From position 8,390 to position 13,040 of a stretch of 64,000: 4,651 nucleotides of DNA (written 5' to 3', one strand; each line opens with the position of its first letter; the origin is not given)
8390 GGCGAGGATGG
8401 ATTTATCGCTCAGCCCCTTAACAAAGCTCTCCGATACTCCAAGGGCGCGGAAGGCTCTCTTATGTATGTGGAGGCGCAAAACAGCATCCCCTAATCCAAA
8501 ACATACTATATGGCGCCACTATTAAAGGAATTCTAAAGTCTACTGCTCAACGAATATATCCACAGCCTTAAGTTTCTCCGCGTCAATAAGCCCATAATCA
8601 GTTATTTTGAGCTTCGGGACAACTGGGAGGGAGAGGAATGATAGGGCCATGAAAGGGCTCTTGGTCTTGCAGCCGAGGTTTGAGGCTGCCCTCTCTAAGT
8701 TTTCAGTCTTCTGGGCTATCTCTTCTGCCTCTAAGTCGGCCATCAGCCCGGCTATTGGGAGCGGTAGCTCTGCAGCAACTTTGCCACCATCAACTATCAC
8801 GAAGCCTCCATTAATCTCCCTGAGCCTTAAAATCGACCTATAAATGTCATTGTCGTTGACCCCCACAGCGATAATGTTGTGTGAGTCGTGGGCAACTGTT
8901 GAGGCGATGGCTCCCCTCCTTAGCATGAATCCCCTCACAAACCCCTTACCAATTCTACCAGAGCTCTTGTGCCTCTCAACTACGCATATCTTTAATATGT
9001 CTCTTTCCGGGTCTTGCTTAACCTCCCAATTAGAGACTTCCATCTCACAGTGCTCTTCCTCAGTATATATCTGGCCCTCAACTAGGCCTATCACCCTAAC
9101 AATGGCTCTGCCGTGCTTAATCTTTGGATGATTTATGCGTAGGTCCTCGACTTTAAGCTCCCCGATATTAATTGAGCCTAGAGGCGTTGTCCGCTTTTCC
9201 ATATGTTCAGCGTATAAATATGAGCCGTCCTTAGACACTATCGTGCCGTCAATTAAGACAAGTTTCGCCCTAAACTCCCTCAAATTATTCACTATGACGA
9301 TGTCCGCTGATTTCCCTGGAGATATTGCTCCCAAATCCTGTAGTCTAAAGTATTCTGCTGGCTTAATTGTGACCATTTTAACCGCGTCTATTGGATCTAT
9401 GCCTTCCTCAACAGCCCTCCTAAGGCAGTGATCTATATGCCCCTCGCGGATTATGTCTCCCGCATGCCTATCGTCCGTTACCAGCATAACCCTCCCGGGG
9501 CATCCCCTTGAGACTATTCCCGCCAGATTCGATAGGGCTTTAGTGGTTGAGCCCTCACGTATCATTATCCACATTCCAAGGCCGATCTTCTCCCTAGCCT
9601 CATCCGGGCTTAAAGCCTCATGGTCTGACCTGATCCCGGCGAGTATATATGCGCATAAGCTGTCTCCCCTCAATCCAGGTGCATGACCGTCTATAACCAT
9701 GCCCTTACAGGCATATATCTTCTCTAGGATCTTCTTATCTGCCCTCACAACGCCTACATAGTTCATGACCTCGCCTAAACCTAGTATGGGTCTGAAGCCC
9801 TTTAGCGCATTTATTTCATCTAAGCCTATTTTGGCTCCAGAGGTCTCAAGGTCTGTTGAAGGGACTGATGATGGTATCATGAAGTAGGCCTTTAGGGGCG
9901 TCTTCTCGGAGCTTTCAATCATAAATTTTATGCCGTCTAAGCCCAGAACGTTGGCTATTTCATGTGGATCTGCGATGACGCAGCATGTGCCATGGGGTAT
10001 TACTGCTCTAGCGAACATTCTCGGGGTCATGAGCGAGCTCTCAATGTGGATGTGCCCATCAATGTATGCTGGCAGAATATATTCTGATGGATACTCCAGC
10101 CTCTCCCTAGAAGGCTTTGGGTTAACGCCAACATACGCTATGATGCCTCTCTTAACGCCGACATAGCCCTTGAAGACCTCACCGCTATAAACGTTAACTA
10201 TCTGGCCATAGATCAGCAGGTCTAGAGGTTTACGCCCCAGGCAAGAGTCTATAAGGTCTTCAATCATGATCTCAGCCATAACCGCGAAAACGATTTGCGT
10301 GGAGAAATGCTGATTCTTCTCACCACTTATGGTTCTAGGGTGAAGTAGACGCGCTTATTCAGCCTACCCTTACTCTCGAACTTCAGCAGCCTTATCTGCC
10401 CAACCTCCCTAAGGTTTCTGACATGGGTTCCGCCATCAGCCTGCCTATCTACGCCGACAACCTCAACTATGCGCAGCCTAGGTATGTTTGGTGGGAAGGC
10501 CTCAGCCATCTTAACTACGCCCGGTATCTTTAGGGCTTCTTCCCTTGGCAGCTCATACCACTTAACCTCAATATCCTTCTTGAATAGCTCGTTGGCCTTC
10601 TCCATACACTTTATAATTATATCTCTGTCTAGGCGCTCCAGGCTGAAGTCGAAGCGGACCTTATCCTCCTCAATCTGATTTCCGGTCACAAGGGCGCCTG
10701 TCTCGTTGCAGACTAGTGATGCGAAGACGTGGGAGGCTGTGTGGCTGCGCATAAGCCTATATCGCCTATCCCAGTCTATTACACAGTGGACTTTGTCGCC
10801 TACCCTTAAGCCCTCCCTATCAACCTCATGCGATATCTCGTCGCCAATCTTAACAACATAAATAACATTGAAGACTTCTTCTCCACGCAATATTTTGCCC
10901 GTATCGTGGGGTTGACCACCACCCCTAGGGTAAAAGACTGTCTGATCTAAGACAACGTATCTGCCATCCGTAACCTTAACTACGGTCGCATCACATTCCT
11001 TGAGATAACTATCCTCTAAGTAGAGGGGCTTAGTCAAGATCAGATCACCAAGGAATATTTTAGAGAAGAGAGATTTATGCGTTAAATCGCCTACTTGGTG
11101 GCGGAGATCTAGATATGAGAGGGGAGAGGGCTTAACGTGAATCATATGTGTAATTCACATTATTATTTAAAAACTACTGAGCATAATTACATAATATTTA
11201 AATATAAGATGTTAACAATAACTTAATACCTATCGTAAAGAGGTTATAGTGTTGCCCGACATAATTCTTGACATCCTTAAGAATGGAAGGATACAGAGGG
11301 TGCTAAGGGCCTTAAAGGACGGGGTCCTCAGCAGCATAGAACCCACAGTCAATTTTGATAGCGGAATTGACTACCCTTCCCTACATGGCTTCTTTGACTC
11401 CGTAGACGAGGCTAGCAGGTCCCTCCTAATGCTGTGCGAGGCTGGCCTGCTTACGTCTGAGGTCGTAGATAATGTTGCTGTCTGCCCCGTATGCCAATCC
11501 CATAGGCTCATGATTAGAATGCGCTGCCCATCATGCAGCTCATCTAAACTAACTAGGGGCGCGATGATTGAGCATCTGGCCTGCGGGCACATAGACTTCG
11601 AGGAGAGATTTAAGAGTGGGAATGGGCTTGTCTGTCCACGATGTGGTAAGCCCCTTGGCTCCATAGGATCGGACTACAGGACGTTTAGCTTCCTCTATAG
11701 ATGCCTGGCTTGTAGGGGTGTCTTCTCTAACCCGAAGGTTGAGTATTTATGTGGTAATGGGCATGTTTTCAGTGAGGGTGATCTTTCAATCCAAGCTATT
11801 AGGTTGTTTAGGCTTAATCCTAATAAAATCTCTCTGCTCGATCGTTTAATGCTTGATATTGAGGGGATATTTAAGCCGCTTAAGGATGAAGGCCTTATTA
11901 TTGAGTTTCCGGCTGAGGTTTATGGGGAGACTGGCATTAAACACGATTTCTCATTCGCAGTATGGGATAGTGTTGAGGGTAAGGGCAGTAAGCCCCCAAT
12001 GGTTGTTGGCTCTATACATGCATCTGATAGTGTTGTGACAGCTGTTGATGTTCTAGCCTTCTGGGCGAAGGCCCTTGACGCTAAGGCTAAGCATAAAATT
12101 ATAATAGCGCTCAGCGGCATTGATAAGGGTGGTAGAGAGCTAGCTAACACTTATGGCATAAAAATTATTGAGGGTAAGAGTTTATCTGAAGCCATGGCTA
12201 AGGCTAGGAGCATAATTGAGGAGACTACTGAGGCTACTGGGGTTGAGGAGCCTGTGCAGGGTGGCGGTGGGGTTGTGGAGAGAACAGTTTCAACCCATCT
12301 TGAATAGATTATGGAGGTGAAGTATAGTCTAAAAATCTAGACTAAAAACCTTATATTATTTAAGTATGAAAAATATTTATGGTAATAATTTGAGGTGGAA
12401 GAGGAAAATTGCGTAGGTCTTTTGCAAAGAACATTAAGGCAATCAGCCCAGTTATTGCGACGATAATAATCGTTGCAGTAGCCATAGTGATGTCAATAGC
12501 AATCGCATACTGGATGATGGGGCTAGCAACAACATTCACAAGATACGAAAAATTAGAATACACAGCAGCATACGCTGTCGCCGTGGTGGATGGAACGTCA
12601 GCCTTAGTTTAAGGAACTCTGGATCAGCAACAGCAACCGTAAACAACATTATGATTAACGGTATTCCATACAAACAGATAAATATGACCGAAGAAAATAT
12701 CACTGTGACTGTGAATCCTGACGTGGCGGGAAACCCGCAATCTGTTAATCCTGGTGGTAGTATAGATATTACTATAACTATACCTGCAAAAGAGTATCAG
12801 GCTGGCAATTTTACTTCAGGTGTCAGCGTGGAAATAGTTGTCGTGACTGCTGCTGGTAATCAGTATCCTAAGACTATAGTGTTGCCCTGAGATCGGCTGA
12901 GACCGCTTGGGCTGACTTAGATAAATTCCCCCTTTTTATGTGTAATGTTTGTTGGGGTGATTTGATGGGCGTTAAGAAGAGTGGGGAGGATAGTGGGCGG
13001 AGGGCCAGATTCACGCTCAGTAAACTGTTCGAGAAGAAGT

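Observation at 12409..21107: Nine-ORF non-archaellar type IV pilus-like operon with an unusually large set of pilin-like accessory proteins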

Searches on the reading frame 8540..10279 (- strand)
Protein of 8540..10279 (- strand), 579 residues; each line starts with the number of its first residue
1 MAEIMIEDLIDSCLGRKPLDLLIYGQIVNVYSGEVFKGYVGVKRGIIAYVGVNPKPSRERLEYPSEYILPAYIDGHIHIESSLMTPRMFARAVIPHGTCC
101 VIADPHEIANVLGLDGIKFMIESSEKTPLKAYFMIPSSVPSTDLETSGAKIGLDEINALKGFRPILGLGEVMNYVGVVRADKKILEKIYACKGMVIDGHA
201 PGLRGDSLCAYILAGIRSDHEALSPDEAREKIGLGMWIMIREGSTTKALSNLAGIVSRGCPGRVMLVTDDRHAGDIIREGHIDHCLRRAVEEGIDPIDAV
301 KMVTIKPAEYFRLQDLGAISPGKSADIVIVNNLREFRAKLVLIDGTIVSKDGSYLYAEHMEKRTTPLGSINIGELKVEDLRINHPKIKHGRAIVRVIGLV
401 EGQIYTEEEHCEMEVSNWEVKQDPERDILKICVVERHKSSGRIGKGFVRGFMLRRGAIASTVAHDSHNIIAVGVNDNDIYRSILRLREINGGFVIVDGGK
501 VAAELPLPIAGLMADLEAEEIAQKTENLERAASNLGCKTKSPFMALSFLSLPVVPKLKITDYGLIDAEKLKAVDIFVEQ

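Call 90: search_protein_families(library=pfam, proteins=[window:8540-10279:-], max_evalue=0.00001)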
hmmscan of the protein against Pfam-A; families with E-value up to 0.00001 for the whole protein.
window:8540-10279:- (579 aa): 3 families
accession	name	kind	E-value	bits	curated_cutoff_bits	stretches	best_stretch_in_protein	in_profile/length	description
PF13382.11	Adenine_deam_C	-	9.5e-66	220.8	27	1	403-569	1-167/169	Adenine deaminase C-terminal domain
PF01979.26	Amidohydro_1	-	9.7e-32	111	25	1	67-348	1-345/345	Amidohydrolase family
PF07969.17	Amidohydro_3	-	2e-06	28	29.7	0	291-337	404-452/472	Amidohydrolase family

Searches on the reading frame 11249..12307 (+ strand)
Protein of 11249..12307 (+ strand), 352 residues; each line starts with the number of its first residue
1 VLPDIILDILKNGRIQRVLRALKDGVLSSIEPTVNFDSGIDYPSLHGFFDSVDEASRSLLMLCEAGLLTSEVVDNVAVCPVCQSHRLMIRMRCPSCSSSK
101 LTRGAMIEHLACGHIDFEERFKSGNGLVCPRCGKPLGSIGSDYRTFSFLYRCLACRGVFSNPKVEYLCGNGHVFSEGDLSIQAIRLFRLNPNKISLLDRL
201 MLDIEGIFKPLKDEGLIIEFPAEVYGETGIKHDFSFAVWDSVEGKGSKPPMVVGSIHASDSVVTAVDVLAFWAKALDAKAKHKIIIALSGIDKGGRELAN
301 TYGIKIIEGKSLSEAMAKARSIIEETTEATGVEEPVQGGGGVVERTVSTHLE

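Call 3: search_protein_families(library=pfam, proteins=[window:11249-12307:+], max_evalue=0.1)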
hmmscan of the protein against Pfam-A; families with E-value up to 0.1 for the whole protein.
window:11249-12307:+ (352 aa): 10 families
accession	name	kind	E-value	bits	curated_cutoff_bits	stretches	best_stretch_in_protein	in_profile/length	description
PF18551.6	TackOD1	-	7.1e-33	114.2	32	1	37-188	34-187/188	Thaumarchaeal output domain 1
PF12773.13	DZR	-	0.029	15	27.3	0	72-99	8-33/45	Double zinc ribbon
PF17283.8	Zn_ribbon_SprT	-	0.032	14.7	28.1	0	76-97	4-31/38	SprT-like zinc ribbon domain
PF03966.22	Trm112p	-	0.036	14.4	22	0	75-133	6-32/40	Trm112p-like protein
PF17848.7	Zn_ribbon_ACC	-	0.045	14.4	24.5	1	63-82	7-26/26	Acetyl-CoA carboxylase zinc finger domain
PF04471.18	Mrr_cat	-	0.046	14.3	21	0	259-316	57-115/115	Restriction endonuclease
PF07191.17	Zn_ribbon_6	-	0.061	13.8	25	0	92-166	2-66/67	Double zinc ribbon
PF09723.15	Zn_ribbon_8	-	0.074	13.5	34.4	0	111-134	10-34/41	Zinc ribbon domain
PF05605.18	zf-Di19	-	0.075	13.7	27.5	0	91-134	3-39/54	Drought induced 19 protein (Di19), zinc-binding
PF08271.17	Zn_Ribbon_TF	-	0.09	12.8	29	0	112-133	6-26/43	TFIIB zinc-binding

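Call 5: search_protein_families(library=ncbifam, proteins=[window:11249-12307:+], max_evalue=0.1)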
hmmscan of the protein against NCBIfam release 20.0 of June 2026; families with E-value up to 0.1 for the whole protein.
window:11249-12307:+ (352 aa): 1 family
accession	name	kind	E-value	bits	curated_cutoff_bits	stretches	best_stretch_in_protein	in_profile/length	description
NF002751.0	PRK02794.1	equivalog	0.052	12.4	371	1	76-118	5-46/425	DNA polymerase IV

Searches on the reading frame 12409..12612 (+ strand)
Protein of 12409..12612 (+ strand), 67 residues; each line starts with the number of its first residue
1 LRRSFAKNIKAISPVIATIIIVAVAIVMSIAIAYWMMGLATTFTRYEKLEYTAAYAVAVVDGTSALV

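Call 3: search_protein_families(library=pfam, proteins=[window:12409-12612:+], max_evalue=0.1)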
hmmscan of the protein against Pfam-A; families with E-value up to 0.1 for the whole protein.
window:12409-12612:+ (67 aa): 2 families
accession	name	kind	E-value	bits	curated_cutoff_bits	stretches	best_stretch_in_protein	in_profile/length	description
PF07790.16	Pilin_N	-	0.0032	18.7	25.2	1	10-41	1-32/78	Archaeal Type IV pilin, N-terminal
PF01061.29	ABC2_membrane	-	0.013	15.5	26.9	1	12-46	97-131/211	ABC-2 type transporter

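Call 5: search_protein_families(library=ncbifam, proteins=[window:12409-12612:+], max_evalue=0.1)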
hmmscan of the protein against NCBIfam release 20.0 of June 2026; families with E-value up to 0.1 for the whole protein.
window:12409-12612:+ (67 aa): 3 families
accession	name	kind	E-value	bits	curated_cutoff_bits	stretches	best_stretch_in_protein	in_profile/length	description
TIGR02537.2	arch_flag_Nterm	domain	1.3e-05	24.6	20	1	10-39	3-32/33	archaellin/type IV pilin N-terminal domain-containing protein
NF046073.1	UpsA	equivalog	2.9e-05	24.2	130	1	10-64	2-56/136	pilin subunit UpsA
TIGR00955.1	3a01204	subfamily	0.071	11.7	736.35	1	13-58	439-484/617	pigment precursor permease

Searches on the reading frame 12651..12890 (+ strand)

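Call 3: search_protein_families(library=pfam, proteins=[window:12651-12890:+], max_evalue=0.1)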
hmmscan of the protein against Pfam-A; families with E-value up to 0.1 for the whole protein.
window:12651-12890:+ (79 aa): 2 families
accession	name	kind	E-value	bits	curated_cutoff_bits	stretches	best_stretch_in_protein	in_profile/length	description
PF16976.10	RcpC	-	0.0062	16.9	28.8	1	9-70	6-66/114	Flp pilus assembly protein RcpC/CpaB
PF11325.14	DUF3127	-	0.028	15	27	0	15-56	37-78/85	Domain of unknown function (DUF3127)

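Call 5: search_protein_families(library=ncbifam, proteins=[window:12651-12890:+], max_evalue=0.1)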
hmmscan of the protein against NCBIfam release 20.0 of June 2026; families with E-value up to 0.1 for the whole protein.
window:12651-12890:+ (79 aa): 0 families
